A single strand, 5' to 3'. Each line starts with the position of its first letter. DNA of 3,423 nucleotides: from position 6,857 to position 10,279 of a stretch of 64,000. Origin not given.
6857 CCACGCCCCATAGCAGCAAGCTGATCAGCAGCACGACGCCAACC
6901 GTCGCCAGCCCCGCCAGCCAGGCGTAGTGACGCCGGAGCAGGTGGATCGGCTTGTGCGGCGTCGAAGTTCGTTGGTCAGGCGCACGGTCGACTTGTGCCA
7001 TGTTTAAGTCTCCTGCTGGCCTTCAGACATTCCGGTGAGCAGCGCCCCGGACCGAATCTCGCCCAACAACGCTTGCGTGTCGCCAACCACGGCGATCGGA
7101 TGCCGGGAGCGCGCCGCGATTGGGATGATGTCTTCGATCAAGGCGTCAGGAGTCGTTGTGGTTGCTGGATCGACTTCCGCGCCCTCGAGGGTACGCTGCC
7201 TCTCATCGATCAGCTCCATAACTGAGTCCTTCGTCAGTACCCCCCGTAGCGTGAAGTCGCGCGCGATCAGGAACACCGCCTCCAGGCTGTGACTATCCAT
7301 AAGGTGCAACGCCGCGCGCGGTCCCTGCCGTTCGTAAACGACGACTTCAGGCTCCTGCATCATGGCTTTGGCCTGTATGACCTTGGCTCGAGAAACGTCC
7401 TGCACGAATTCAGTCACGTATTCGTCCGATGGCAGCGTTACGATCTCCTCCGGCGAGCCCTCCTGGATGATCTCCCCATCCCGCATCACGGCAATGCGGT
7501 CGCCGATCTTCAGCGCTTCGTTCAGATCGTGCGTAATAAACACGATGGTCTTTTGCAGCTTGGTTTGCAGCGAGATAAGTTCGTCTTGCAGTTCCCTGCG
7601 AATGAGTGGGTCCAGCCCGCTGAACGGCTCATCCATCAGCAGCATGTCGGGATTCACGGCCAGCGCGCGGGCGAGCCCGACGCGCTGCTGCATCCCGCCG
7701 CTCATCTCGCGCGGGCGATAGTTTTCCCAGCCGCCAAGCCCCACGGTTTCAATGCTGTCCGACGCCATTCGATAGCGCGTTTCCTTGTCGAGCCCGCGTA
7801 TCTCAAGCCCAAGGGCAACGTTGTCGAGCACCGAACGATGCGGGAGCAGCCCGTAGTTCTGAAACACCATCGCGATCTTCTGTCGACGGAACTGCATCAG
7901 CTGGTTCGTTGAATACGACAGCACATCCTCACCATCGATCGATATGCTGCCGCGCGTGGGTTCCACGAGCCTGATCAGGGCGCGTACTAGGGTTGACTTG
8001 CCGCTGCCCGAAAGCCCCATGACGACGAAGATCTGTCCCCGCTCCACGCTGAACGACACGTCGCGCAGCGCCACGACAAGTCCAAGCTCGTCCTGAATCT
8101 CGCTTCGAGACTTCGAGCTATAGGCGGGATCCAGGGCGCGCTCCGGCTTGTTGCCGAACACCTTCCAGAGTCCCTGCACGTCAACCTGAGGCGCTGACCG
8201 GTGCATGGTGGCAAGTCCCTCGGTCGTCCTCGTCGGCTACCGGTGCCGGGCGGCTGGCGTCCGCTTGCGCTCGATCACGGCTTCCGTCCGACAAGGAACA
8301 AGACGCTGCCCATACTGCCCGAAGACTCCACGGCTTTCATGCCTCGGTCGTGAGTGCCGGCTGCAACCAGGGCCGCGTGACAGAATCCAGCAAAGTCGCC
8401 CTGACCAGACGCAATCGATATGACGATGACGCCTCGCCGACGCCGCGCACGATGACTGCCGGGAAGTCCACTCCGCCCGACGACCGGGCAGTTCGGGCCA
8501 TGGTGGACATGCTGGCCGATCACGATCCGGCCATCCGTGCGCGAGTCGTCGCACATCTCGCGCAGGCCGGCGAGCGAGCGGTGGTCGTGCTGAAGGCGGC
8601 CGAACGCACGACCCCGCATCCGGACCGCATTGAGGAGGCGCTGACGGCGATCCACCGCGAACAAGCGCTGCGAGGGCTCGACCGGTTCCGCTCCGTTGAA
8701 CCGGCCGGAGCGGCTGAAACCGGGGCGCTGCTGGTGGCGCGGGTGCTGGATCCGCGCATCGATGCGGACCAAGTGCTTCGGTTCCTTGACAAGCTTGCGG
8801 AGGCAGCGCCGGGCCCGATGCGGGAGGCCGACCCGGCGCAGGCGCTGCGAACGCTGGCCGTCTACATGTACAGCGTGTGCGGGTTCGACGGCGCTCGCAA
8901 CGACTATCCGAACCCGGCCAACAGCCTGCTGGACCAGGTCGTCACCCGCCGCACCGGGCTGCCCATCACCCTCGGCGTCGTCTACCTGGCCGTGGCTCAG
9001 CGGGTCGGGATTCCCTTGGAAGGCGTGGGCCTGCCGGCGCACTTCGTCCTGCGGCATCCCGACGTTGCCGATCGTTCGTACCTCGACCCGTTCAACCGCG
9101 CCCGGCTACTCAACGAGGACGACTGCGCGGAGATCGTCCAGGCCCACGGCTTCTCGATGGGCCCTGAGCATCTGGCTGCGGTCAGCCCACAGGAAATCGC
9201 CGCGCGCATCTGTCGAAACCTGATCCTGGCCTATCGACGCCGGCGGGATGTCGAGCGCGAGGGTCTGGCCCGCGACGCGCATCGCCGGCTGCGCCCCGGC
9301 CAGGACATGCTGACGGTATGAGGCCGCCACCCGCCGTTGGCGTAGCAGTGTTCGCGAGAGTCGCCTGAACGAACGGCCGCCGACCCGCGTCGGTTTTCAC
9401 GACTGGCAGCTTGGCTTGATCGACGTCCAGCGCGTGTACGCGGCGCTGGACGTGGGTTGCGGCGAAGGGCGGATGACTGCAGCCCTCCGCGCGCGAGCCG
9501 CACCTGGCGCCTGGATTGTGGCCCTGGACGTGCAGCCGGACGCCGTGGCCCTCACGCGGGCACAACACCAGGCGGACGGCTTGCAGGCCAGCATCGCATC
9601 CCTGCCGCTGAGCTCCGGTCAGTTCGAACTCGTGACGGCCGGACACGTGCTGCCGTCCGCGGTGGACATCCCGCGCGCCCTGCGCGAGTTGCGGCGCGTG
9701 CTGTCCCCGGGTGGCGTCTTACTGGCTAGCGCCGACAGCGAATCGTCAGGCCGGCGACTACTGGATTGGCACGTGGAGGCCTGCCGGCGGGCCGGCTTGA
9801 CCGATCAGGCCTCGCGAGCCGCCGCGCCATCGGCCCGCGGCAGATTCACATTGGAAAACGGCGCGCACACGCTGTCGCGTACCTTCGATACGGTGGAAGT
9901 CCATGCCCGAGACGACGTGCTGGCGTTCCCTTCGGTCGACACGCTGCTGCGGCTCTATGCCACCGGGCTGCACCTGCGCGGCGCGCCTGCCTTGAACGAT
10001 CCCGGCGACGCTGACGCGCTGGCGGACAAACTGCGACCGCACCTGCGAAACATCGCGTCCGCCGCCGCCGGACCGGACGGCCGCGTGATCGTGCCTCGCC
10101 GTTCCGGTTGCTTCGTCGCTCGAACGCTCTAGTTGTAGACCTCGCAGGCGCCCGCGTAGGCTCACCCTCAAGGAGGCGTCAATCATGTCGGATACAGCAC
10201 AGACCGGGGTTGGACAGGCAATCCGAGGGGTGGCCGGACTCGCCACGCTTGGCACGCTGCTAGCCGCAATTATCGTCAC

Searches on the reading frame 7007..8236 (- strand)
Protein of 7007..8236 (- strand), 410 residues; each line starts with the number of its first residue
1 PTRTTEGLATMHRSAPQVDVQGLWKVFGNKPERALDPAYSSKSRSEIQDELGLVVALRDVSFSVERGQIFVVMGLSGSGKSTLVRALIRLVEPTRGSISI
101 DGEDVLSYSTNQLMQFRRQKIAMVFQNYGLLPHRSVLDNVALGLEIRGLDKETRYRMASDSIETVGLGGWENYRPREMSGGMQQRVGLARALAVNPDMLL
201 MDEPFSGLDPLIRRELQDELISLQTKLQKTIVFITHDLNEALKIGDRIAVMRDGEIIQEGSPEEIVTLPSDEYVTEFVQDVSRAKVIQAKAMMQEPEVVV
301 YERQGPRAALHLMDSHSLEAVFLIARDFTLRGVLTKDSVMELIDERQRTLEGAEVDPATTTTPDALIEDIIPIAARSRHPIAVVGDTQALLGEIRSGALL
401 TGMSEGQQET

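Call 18: search_protein_families(library=pfam, proteins=[window:7007-8236:-], max_evalue=0.00001)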
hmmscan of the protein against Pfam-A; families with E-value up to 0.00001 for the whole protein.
window:7007-8236:- (410 aa): 2 families
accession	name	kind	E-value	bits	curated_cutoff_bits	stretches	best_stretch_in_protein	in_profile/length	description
PF00005.33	ABC_tran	-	4.2e-35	121.7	25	1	57-205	1-136/137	ABC transporter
PF13304.12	AAA_21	-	1.1e-09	39.3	27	1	174-239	234-301/304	AAA domain, putative AbiEii toxin, Type IV TA system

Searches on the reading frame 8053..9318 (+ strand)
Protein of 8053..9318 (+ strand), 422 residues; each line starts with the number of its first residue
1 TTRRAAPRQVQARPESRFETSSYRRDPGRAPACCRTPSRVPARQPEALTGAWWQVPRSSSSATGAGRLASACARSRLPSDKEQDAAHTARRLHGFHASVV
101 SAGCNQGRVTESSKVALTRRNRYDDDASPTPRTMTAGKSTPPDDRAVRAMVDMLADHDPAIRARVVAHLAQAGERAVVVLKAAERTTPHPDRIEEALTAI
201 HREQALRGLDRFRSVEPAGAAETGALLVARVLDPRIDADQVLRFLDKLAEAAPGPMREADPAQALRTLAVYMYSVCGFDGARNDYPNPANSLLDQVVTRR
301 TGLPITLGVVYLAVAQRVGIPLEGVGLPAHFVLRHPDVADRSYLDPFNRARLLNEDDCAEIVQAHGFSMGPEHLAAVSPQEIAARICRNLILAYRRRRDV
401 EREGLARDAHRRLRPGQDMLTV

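Call 18: search_protein_families(library=pfam, proteins=[window:8053-9318:+], max_evalue=0.00001)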
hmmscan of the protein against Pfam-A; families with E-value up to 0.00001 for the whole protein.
window:8053-9318:+ (422 aa): 1 family
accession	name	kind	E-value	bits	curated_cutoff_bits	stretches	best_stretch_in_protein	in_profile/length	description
PF13369.12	Transglut_core2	-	4e-41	140.5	23.5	1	240-388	2-155/155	Transglutaminase-like superfamily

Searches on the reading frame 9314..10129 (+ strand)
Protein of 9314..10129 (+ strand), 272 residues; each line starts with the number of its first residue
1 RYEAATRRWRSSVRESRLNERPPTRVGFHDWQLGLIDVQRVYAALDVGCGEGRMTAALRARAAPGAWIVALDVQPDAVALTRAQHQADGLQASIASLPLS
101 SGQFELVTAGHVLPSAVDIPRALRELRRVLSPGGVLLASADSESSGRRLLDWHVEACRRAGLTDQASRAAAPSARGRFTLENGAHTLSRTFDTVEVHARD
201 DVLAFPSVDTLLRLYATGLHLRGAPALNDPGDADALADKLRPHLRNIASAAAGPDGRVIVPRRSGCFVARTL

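Call 18: search_protein_families(library=pfam, proteins=[window:9314-10129:+], max_evalue=0.00001)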
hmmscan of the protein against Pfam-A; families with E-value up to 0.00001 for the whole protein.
window:9314-10129:+ (272 aa): 6 families
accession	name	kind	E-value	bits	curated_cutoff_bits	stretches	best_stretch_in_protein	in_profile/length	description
PF08241.18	Methyltransf_11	-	3.2e-19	69.8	21.2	1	45-137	1-94/95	Methyltransferase domain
PF13649.12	Methyltransf_25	-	1e-15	58.6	27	1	45-134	2-97/97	Methyltransferase domain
PF08242.18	Methyltransf_12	-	1.7e-13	51.5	30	1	45-136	1-98/98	Methyltransferase domain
PF13847.12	Methyltransf_31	-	9.4e-13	48.5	27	1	43-139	6-110/145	Methyltransferase domain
PF13489.12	Methyltransf_23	-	6.7e-12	45.9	27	1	45-156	27-136/164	Methyltransferase domain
PF01209.24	Ubie_methyltran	-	6.5e-10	39.2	20.1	1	38-138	45-151/233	ubiE/COQ5 methyltransferase family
